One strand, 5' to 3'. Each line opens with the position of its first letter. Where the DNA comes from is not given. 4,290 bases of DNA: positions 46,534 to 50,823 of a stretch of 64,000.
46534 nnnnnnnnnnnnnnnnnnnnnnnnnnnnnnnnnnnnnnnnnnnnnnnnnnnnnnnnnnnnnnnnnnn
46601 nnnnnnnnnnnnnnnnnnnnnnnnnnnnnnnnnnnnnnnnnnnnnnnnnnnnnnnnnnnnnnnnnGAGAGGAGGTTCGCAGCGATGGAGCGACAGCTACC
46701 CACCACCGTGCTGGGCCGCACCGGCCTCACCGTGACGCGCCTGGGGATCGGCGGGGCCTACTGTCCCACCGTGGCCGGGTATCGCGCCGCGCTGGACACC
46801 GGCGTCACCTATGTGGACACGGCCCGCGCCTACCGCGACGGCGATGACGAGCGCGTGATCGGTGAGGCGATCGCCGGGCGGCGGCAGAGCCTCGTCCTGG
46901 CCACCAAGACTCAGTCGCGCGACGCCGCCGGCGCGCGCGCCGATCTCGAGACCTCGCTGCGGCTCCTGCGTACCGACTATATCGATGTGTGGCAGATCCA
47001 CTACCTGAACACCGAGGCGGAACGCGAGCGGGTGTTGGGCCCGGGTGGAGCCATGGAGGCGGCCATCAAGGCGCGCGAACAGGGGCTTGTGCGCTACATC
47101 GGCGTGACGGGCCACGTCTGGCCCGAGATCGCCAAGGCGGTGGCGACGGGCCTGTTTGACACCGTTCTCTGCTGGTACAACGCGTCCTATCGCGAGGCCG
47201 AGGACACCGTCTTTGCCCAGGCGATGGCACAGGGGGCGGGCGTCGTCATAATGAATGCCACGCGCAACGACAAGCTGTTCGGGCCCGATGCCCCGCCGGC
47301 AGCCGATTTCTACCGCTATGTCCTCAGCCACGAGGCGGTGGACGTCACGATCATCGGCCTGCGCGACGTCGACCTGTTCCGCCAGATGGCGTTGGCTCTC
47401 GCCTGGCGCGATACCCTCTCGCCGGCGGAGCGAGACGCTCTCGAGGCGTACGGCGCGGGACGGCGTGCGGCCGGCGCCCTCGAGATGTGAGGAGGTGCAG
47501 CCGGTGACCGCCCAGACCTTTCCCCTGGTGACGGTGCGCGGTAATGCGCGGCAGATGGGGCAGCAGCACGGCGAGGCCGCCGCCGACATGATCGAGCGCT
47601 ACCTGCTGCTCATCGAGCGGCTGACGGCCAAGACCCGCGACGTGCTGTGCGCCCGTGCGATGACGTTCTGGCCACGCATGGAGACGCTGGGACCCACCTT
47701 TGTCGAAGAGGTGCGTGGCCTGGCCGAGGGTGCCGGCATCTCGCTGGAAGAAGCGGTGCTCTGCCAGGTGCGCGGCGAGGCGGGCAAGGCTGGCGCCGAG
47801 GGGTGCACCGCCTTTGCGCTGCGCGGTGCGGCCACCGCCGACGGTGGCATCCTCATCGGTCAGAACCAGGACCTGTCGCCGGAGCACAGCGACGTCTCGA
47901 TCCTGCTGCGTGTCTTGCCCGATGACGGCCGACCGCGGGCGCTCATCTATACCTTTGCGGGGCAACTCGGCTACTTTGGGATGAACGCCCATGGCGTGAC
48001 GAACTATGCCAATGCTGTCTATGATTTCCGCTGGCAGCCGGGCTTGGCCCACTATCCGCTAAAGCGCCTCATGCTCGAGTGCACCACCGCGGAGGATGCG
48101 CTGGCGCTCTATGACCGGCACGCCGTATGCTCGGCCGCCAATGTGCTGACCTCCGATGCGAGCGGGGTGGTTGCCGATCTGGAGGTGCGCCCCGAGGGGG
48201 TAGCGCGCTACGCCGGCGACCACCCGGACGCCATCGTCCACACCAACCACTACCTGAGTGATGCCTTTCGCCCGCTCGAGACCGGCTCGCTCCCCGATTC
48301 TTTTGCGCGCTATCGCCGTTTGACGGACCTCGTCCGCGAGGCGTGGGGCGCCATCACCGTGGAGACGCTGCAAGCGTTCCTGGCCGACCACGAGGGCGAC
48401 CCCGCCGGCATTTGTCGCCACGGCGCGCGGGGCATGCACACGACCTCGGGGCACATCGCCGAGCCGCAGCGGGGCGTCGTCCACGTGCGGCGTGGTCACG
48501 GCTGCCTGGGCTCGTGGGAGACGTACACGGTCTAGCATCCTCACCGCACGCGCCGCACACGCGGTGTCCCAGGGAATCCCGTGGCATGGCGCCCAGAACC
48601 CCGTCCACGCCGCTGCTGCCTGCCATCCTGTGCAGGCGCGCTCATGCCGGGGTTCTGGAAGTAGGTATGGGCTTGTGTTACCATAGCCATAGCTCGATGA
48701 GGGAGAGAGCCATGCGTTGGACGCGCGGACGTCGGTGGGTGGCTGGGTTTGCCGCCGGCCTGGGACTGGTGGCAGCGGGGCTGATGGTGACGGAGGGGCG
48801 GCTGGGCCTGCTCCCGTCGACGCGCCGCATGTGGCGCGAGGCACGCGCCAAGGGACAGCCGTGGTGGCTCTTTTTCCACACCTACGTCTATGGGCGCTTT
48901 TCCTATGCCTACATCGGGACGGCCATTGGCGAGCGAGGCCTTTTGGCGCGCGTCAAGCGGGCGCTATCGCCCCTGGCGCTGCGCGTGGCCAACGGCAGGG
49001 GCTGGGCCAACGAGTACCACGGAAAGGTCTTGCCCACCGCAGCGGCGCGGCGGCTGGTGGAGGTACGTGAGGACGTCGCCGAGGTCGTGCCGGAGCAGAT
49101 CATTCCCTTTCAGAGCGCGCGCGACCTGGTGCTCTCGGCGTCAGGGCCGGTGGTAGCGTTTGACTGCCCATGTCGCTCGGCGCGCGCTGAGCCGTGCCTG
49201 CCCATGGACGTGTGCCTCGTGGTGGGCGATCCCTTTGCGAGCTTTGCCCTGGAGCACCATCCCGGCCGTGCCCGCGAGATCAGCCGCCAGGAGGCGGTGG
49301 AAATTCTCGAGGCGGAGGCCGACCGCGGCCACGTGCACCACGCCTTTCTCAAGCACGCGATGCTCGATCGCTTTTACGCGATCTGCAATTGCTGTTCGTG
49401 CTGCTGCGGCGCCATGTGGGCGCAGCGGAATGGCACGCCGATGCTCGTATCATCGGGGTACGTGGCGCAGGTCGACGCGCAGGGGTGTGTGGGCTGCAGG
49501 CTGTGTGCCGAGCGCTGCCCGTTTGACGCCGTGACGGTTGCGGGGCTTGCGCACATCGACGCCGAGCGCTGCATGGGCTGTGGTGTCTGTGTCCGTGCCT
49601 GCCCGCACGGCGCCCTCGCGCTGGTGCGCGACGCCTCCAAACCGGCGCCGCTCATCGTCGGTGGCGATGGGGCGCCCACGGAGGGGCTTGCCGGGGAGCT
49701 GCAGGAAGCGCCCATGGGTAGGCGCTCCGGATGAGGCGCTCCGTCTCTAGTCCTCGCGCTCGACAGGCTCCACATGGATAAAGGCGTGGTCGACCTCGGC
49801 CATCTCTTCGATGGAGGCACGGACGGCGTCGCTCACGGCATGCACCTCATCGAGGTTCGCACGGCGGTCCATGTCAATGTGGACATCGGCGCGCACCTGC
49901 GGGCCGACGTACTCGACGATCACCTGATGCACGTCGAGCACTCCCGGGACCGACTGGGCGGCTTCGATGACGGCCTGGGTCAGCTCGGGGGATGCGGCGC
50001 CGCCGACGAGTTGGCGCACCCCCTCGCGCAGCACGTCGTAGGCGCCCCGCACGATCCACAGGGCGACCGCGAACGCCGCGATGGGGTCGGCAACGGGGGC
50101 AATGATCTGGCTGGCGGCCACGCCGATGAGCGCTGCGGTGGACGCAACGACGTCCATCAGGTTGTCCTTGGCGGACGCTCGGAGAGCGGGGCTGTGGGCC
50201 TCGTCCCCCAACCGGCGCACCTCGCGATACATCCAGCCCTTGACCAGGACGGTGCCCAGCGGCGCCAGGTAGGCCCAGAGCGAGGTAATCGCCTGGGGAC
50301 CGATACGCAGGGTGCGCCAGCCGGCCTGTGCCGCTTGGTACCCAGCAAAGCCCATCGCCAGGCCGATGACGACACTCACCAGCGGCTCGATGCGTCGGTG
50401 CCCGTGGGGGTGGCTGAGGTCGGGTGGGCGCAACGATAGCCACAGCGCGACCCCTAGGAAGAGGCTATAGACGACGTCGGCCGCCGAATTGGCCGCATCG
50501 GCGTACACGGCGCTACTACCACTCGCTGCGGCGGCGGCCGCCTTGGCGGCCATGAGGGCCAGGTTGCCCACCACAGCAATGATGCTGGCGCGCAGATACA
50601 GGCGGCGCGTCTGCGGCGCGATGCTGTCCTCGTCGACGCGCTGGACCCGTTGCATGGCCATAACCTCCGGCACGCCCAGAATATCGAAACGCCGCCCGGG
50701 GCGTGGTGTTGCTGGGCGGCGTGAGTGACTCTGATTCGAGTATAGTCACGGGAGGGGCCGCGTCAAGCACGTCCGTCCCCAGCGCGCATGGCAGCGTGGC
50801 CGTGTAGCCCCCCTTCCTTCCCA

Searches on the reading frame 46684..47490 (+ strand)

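Call 82: search_protein_families(library=pfam, proteins=[window:46684-47490:+], max_evalue=0.00001)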
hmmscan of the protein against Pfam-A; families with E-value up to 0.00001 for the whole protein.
window:46684-47490:+ (268 aa): 1 family
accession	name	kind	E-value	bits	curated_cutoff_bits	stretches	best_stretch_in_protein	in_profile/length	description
PF00248.27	Aldo_ket_red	-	3.1e-26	92.6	24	1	33-191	25-188/291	Aldo/keto reductase family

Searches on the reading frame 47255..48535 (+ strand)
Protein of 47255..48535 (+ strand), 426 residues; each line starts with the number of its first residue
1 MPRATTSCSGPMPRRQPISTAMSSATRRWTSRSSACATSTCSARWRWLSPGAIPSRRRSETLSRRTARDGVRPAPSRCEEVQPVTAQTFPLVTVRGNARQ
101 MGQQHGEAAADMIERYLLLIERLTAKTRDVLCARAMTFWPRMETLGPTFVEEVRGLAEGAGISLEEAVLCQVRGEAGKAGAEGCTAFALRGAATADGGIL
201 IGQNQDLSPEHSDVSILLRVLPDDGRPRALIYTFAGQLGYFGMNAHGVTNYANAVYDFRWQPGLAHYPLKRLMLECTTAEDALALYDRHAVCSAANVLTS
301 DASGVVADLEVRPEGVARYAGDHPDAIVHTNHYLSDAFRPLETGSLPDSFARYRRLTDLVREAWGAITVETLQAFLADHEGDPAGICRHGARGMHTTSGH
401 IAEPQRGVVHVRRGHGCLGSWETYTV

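Call 82: search_protein_families(library=pfam, proteins=[window:47255-48535:+], max_evalue=0.00001)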
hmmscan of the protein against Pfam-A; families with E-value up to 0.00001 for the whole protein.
window:47255-48535:+ (426 aa): 1 family
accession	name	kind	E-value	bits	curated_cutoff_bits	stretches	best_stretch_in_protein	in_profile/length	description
PF03417.21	AAT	-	9.8e-22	78.2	23.2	1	196-389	4-194/225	Acyl-coenzyme A:6-aminopenicillanic acid acyl-transferase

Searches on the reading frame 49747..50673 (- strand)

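Call 82: search_protein_families(library=pfam, proteins=[window:49747-50673:-], max_evalue=0.00001)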
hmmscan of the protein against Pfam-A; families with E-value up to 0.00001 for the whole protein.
window:49747-50673:- (308 aa): 2 families
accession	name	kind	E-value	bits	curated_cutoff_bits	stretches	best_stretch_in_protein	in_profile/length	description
PF01545.26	Cation_efflux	-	8.8e-41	140.3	26.6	1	31-223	2-198/198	Cation efflux family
PF16916.11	ZT_dimer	-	3.6e-14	53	26.7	1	229-303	3-77/78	Dimerisation domain of Zinc Transporter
